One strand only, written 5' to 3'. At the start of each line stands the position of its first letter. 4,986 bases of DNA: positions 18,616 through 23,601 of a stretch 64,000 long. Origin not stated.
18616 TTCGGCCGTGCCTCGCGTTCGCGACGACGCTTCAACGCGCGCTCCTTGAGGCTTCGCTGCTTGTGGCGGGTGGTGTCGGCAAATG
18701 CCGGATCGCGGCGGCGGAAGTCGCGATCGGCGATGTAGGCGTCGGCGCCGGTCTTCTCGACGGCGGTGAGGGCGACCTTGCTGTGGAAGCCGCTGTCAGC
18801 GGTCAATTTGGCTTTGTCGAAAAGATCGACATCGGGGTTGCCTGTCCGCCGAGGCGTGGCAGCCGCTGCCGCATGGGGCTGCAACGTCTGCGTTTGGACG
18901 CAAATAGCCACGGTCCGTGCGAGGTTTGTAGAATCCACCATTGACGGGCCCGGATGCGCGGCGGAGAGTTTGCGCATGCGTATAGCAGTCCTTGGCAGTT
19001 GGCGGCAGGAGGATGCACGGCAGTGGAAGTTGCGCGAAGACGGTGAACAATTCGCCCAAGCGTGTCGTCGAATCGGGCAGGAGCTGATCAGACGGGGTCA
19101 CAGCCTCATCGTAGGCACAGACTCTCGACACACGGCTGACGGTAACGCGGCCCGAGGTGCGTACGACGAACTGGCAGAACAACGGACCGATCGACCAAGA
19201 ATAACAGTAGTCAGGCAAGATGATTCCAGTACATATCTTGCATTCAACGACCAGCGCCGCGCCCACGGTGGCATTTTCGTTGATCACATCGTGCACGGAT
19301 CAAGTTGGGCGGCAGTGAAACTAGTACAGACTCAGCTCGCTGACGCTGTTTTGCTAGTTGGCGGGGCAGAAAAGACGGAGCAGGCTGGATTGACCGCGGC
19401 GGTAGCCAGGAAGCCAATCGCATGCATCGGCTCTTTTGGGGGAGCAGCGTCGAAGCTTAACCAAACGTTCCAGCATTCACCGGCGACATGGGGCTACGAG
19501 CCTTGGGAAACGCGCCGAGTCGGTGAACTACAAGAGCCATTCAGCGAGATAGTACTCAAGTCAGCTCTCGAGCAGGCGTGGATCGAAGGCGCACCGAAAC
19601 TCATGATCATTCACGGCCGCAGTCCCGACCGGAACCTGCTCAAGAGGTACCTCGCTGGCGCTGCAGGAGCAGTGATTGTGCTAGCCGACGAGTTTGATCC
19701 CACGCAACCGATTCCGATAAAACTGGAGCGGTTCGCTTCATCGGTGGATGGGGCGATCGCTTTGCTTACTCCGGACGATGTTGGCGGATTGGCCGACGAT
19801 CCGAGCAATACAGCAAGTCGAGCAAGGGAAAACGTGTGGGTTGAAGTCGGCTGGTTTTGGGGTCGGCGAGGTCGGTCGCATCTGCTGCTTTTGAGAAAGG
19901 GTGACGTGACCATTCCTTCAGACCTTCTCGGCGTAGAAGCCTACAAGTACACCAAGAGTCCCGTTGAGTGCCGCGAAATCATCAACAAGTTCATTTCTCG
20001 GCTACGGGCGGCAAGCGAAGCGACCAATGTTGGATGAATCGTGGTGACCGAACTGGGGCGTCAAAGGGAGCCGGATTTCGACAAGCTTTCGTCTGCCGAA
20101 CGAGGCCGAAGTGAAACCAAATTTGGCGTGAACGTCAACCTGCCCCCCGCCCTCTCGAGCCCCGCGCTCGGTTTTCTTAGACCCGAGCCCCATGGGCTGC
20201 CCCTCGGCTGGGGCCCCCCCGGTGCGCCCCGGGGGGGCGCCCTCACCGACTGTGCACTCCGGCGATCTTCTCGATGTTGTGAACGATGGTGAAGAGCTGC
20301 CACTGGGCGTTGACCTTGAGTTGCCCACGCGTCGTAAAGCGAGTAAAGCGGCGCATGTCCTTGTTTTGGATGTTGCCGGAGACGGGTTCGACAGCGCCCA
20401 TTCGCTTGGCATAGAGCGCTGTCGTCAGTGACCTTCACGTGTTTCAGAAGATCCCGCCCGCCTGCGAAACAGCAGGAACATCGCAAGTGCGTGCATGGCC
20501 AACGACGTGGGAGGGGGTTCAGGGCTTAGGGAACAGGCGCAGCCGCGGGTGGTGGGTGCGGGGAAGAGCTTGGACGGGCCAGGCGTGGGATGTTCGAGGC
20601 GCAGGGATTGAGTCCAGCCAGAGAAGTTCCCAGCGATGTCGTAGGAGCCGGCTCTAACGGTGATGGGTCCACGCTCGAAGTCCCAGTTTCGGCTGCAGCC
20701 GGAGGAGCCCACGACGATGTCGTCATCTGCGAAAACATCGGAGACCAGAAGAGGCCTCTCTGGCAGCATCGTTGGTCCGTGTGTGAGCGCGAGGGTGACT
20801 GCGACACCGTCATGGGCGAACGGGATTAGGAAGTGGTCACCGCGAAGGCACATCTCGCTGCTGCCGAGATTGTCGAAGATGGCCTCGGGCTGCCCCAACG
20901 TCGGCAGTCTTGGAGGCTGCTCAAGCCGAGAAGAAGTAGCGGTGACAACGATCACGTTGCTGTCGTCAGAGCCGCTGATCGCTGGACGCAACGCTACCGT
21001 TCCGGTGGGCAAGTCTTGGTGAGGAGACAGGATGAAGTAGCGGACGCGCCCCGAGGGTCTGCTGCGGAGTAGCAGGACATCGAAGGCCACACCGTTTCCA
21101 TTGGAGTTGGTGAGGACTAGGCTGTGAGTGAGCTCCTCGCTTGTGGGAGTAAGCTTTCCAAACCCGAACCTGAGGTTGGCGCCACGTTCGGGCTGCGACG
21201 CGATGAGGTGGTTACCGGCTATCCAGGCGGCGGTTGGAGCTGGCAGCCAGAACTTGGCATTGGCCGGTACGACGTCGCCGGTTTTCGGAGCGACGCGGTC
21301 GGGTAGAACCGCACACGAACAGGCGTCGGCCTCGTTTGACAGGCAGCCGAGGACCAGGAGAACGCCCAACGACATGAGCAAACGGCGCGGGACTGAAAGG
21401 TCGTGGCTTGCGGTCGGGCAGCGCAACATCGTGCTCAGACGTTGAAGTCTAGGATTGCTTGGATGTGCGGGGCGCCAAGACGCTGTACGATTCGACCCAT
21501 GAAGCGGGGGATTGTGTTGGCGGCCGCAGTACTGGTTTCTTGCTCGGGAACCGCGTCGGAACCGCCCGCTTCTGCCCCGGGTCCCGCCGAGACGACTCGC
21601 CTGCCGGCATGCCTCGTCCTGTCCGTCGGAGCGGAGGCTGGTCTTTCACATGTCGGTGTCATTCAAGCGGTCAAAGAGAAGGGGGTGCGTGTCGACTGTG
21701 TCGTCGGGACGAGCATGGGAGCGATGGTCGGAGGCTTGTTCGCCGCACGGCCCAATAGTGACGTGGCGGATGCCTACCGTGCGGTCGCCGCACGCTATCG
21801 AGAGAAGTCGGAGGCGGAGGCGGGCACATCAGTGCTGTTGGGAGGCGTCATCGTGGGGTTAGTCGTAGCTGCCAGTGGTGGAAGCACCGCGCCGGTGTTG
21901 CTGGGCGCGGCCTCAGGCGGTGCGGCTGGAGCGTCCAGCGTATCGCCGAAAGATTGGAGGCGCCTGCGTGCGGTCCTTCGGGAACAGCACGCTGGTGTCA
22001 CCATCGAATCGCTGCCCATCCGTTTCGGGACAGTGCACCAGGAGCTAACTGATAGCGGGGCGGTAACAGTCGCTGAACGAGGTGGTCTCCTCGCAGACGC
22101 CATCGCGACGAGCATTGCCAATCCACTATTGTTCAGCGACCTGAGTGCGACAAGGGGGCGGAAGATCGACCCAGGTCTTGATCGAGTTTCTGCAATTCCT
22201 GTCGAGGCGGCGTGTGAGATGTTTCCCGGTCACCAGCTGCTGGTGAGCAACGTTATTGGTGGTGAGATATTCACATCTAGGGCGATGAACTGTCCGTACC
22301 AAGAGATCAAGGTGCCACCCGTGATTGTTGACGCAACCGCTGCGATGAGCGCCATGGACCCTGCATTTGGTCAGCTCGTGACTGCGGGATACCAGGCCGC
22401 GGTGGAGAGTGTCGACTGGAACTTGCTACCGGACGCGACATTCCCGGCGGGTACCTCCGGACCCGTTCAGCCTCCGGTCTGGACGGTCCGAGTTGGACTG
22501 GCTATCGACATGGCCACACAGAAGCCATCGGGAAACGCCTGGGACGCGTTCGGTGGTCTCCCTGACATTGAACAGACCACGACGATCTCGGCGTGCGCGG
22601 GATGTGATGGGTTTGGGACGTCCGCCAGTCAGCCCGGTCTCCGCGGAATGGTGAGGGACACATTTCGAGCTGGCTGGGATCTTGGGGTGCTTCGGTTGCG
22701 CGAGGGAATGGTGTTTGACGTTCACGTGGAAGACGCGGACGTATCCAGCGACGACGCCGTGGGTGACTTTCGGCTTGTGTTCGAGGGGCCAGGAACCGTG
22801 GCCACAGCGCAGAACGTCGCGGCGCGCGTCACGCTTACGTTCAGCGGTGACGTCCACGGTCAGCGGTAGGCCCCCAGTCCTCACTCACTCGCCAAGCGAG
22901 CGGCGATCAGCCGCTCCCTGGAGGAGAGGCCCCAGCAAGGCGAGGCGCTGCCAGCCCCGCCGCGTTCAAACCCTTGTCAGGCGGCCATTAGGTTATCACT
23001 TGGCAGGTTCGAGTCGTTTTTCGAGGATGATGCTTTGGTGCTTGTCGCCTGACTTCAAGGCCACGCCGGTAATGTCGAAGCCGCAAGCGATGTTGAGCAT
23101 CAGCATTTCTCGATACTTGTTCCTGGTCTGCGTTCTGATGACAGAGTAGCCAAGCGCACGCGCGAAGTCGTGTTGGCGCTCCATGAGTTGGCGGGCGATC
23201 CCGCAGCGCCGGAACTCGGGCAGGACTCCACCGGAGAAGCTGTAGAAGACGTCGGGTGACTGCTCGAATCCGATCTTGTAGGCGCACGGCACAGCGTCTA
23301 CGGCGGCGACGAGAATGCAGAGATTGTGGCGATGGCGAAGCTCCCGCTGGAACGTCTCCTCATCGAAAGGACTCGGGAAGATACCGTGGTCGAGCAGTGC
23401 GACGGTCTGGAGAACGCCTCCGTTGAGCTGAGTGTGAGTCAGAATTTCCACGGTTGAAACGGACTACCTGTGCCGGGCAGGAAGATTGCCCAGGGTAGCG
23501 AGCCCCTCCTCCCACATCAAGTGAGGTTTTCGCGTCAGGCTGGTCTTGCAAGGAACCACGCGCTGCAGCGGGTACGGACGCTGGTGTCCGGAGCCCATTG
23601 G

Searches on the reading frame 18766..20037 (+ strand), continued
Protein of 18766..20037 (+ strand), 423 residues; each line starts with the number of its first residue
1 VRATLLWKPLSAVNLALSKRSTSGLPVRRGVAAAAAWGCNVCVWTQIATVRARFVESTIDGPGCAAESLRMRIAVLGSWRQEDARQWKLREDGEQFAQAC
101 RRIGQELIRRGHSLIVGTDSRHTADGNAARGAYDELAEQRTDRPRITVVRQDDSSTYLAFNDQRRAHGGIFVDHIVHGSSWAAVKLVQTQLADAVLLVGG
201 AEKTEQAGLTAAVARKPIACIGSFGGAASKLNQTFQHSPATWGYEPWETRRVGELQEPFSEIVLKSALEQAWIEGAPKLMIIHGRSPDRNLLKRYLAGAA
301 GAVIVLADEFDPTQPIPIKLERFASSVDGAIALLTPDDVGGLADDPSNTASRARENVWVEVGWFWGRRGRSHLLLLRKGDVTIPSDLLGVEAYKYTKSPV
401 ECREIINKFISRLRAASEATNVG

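Call 60: fold_search(model_id=the predicted structure, library=pdb)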
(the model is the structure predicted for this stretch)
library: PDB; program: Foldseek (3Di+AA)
matches with E <= 10: 1335; with E <= 0.001: 20
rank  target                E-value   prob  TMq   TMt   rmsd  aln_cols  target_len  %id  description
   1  9lmq_B                1.9e-06  1.00  0.31  0.35   4.4       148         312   26  Cryo-EM structure of TIR-STING/c-di-GMP complex (released 2025-08-27)
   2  9lmq_D                1.9e-06  1.00  0.30  0.33   4.7       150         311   29  Cryo-EM structure of TIR-STING/c-di-GMP complex (released 2025-08-27)
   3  9lmr_F                3.8e-06  1.00  0.31  0.35   5.3       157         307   29  Cryo-EM structure of TIR-STING/c-di-GMP complex fiber (released 2025-08-27)
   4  9lmr_C                4.5e-06  1.00  0.30  0.34   4.9       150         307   30  Cryo-EM structure of TIR-STING/c-di-GMP complex fiber (released 2025-08-27)
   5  9lmq_A                9.6e-06  1.00  0.29  0.33   4.6       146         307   26  Cryo-EM structure of TIR-STING/c-di-GMP complex (released 2025-08-27)
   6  9lmr_A                1.0e-05  1.00  0.29  0.33   5.2       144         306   29  Cryo-EM structure of TIR-STING/c-di-GMP complex fiber (released 2025-08-27)
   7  9lmr_B                1.9e-05  1.00  0.30  0.34   4.4       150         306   28  Cryo-EM structure of TIR-STING/c-di-GMP complex fiber (released 2025-08-27)
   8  7uxs_B                3.3e-05  1.00  0.40  0.69   5.9       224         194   14  Crystal structure of the BcThsA SLOG domain in complex with 3'cADPR (released 2022-09-07)
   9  7uxs_A                3.3e-05  1.00  0.40  0.68   5.8       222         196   14  Crystal structure of the BcThsA SLOG domain in complex with 3'cADPR (released 2022-09-07)
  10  1rcu_A                4.1e-05  1.00  0.37  0.71   5.5       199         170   16  X-RAY STRUCTURE OF TM1055 NORTHEAST STRUCTURAL GENOMICS CONSORTIUM TARGET VT76 (released 2003-12-02)
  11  8bto_A                1.3e-04  1.00  0.41  0.31   5.6       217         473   14  Helical structure of BcThsA in complex with 1''-3'gcADPR (released 2024-02-21)
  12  8btp_A                1.9e-04  1.00  0.41  0.31   5.7       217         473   13  Helical structure of BcThsA in complex with 1''-3'gc(etheno)ADPR (released 2024-02-21)
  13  7un8_E                2.0e-04  1.00  0.25  0.30   6.0       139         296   22  SfSTING with c-di-GMP single fiber (released 2022-07-27)
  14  8srk_A                2.8e-04  1.00  0.33  0.12  12.6       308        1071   15  Cryo-EM structure of TRPM2 chanzyme (without NUDT9-H domain) in the presence of Ca and ADP-ribose (released 2024-05-15)
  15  7un8_A                3.0e-04  1.00  0.26  0.31   5.3       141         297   21  SfSTING with c-di-GMP single fiber (released 2022-07-27)
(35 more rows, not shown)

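Call 64: search_protein_families(library=pfam, alignment_id=A7, max_evalue=0.001)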
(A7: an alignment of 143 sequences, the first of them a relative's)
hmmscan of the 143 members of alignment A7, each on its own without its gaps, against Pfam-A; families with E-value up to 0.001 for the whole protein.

A. member 1, L085:7326-10007:+ (894 aa): 5 families
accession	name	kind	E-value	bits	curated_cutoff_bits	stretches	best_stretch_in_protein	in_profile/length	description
PF00534.26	Glycos_transf_1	-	2.5e-28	99.2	26.4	1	700-863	3-170/172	Glycosyl transferases group 1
PF13692.12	Glyco_trans_1_4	-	4.9e-26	92.1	27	1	712-850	3-141/142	Glycosyl transferases group 1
PF13439.12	Glyco_transf_4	-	5.5e-14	53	28.5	1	536-690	3-169/170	Glycosyltransferase Family 4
PF20706.3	GT4-conflict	-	3.7e-12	46.4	26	1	712-876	199-383/385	Family 4 Glycosyltransferase in conflict systems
PF13524.12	Glyco_trans_1_2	-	2.9e-07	31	25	1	744-876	16-140/144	Glycosyl transferase-like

B. families by the number of members that match (of 143 scanned): 209 families (the first 25 are shown)
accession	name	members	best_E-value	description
PF13676.11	TIR_2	5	5.8e-26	TIR domain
PF00528.27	BPD_transp_1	3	2.1e-28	Binding-protein-dependent transport system inner membrane component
PF08937.16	ThsB_TIR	3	2.1e-06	Thoeris protein ThsB, TIR-like domain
PF00128.31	Alpha-amylase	2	4.1e-133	Alpha amylase, catalytic domain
PF25174.1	Beta-prop_THOC3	2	2e-131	THOC3 beta-propeller domain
PF24817.1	WD40_WDHD1_1st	2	4.6e-93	WDHD1 first WD40 domain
PF04392.18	ABC_sub_bind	2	2e-83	ABC transporter substrate binding protein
PF00282.25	Pyridoxal_deC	2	5e-79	Pyridoxal-dependent decarboxylase conserved domain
PF23414.1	Beta-prop_EML_2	2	1.2e-57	Echinoderm microtubule-associated protein second beta-propeller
PF01979.26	Amidohydro_1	2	2.4e-47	Amidohydrolase family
PF00805.28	Pentapeptide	2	2.8e-36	Pentapeptide repeats (8 copies)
PF10137.14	CAP12-PCTIR_TIR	2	7.1e-33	CAP12/Pycsar effector protein, TIR domain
PF01370.27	Epimerase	2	4.1e-30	NAD dependent epimerase/dehydratase family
PF12894.13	ANAPC4_WD40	2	1.9e-23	Anaphase-promoting complex subunit 4 WD40 domain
PF02687.27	FtsX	2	2e-23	FtsX-like permease C-terminal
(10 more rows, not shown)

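Call 96: search_protein_families(library=phrogs, proteins=[window:18976-20037:+], max_evalue=0.01)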
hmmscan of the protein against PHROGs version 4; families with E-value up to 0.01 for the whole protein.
window:18976-20037:+ (353 aa): 1 family
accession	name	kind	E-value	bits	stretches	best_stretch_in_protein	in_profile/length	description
phrog_16442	-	unknown function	2.6e-17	63.9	1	207-333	146-272/287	-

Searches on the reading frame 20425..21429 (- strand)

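Call 3: search_protein_families(library=pfam, proteins=[window:20425-21429:-], max_evalue=0.1)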
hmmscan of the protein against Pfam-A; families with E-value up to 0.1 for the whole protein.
window:20425-21429:- (334 aa): 0 families

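Call 4: search_protein_families(library=padloc, proteins=[window:20425-21429:-], max_evalue=0.1)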
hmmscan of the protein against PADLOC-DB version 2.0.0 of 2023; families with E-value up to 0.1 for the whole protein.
window:20425-21429:- (334 aa): 0 families

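Call 32: search_protein_families(library=ncbifam, proteins=[window:20425-21429:-], max_evalue=0.01)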
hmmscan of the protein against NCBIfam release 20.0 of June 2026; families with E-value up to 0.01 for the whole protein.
window:20425-21429:- (334 aa): 1 family
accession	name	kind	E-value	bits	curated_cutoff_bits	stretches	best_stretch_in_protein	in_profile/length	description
TIGR03901.2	MYXO-CTERM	domain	0.0073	16.7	20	1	296-324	3-32/34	MYXO-CTERM sorting domain-containing protein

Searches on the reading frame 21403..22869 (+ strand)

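Call 3: search_protein_families(library=pfam, proteins=[window:21403-22869:+], max_evalue=0.1)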
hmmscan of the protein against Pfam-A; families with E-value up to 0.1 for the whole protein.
window:21403-22869:+ (488 aa): 2 families
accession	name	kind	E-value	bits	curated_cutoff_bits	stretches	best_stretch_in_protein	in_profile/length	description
PF01734.28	Patatin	-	8.3e-10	39.6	27.7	1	71-249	1-171/191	Patatin-like phospholipase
PF19180.5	DUF5862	-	0.046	14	33.3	0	79-126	23-68/68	Family of unknown function (DUF5862)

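Call 4: search_protein_families(library=padloc, proteins=[window:21403-22869:+], max_evalue=0.1)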
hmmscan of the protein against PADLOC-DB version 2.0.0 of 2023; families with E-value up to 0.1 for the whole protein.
window:21403-22869:+ (488 aa): 0 families

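Call 32: search_protein_families(library=ncbifam, proteins=[window:21403-22869:+], max_evalue=0.01)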
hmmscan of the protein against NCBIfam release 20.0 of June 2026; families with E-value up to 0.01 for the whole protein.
window:21403-22869:+ (488 aa): 1 family
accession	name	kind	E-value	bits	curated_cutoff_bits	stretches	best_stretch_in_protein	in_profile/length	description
NF007623.0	PRK10279.1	equivalog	4.5e-09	35.9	272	1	70-120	7-57/301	patatin-like phospholipase RssA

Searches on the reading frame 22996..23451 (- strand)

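Call 84: search_protein_families(library=pfam, proteins=[window:22996-23451:-], max_evalue=0.01)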
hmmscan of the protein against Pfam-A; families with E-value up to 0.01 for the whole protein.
window:22996-23451:- (151 aa): 4 families
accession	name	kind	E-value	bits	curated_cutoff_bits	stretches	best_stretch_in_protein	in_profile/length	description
PF00583.31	Acetyltransf_1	-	1.7e-06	28.7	20.7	1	25-110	12-101/116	Acetyltransferase (GNAT) family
PF13508.13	Acetyltransf_7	-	7.5e-05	23.5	27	1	46-107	5-67/84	Acetyltransferase (GNAT) domain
PF13480.13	Acetyltransf_6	-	0.0011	19.6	22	1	22-105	47-132/143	Acetyltransferase (GNAT) domain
PF14542.12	Acetyltransf_CG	-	0.009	16.6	30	0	74-105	30-61/80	GCN5-related N-acetyl-transferase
